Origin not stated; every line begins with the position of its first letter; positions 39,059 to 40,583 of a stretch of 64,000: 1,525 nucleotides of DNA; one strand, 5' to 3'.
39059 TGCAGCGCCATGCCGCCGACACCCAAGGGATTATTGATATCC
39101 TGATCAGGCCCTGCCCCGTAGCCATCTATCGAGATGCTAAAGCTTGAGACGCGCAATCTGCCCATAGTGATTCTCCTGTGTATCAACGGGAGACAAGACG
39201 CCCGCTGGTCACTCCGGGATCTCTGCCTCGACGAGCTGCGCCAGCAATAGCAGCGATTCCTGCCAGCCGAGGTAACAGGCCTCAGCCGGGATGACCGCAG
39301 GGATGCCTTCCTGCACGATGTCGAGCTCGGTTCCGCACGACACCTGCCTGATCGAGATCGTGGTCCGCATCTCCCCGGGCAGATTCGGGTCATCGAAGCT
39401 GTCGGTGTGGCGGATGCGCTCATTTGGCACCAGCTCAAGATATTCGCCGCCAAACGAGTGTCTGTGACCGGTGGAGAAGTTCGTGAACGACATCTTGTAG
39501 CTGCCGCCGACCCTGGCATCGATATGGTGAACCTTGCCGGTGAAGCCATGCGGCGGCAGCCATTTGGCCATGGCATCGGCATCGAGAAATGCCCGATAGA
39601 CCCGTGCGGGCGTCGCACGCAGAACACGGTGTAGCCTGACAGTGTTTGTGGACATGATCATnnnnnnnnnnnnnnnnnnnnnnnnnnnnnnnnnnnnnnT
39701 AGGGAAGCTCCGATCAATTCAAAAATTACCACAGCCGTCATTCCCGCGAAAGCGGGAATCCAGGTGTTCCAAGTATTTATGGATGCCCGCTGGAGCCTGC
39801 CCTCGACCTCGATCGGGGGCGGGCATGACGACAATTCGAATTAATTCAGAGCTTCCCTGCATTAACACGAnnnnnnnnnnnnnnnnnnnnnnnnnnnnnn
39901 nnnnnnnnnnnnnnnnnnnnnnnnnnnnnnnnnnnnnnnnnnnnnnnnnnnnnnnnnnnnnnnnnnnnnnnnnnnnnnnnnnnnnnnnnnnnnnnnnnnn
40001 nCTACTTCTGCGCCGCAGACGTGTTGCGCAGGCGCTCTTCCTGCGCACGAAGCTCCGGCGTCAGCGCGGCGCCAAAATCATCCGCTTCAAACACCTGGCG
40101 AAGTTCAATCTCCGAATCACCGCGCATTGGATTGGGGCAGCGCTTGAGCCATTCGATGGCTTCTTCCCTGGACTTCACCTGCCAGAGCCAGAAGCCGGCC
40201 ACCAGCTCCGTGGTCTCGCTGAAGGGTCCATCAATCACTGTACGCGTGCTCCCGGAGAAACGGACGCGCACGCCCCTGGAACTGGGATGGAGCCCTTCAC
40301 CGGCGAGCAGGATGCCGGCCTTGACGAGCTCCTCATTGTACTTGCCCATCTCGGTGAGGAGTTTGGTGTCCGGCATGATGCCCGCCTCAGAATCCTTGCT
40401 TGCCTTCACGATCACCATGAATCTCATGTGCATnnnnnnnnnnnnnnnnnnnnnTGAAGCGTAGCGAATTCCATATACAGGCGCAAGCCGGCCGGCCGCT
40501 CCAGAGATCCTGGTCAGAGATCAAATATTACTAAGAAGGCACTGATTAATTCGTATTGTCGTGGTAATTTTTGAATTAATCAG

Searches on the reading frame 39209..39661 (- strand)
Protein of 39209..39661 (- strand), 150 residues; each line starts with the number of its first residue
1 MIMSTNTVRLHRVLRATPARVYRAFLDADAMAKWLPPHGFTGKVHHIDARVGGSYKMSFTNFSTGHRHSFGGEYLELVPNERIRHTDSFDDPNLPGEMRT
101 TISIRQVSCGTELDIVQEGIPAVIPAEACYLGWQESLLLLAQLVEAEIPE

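Call 27: search_protein_families(library=pfam, proteins=[window:39209-39661:-], max_evalue=0.01)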
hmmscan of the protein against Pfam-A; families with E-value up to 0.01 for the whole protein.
window:39209-39661:- (150 aa): 2 families
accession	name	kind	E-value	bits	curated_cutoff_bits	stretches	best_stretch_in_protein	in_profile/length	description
PF08327.17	AHSA1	-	2.4e-28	99.3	22.1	1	16-145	2-125/125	Activator of Hsp90 ATPase homolog 1-like protein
PF10604.15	Polyketide_cyc2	-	0.00082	20.1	27.4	1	7-41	3-37/142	Polyketide cyclase / dehydrase and lipid transport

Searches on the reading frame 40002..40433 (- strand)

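Call 27: search_protein_families(library=pfam, proteins=[window:40002-40433:-], max_evalue=0.01)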
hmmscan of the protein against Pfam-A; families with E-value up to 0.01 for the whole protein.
window:40002-40433:- (143 aa): 1 family
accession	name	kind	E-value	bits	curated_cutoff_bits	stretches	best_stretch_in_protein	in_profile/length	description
PF03795.20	YCII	-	3.4e-17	63.1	24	1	3-115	1-92/95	YCII-related domain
